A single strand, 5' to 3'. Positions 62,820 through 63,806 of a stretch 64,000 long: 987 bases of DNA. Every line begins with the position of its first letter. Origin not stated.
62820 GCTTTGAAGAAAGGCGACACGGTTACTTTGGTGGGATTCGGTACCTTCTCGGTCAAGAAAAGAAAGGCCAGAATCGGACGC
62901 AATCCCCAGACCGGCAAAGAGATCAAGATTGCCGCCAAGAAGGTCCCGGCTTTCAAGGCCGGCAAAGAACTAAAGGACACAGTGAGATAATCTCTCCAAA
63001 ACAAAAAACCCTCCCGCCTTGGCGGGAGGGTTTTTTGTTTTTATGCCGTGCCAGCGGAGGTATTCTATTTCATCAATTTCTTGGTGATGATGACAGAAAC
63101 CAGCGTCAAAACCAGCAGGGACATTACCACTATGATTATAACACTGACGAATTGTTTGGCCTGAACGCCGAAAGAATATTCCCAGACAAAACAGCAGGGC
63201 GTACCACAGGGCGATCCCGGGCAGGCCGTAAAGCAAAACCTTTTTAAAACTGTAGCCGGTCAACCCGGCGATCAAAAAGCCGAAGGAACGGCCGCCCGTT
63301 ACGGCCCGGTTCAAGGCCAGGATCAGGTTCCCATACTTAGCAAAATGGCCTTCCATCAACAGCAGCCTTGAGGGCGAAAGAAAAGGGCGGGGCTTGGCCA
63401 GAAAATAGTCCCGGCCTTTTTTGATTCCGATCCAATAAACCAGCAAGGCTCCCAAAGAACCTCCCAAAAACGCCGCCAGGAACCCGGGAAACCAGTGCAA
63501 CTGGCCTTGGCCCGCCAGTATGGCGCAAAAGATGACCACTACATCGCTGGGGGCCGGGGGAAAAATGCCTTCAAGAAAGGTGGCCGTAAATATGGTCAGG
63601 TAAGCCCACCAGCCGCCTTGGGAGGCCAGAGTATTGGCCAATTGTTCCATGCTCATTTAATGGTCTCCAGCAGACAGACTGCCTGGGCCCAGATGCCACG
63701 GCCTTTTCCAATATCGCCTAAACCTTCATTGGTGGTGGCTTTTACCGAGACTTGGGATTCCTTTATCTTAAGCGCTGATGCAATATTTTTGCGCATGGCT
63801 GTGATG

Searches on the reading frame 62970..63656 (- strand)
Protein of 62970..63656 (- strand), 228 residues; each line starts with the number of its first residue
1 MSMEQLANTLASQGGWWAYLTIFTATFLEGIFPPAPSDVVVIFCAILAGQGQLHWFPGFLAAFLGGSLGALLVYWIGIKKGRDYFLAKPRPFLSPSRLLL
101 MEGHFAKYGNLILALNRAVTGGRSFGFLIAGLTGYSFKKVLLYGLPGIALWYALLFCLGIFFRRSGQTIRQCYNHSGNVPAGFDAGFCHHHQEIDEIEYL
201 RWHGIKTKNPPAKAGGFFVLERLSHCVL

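Call 51: search_protein_families(library=padloc, proteins=[window:62970-63656:-], max_evalue=0.001)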
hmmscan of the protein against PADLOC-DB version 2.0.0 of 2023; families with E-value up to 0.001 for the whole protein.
window:62970-63656:- (228 aa): 0 families

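Call 72: search_protein_families(library=pfam, proteins=[window:62970-63656:-], max_evalue=0.001)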
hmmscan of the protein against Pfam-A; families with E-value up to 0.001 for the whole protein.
window:62970-63656:- (228 aa): 1 family
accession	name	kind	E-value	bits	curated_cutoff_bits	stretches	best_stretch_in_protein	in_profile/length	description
PF09335.16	VTT_dom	-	2.4e-12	47.8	33.9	1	36-159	2-121/123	VTT domain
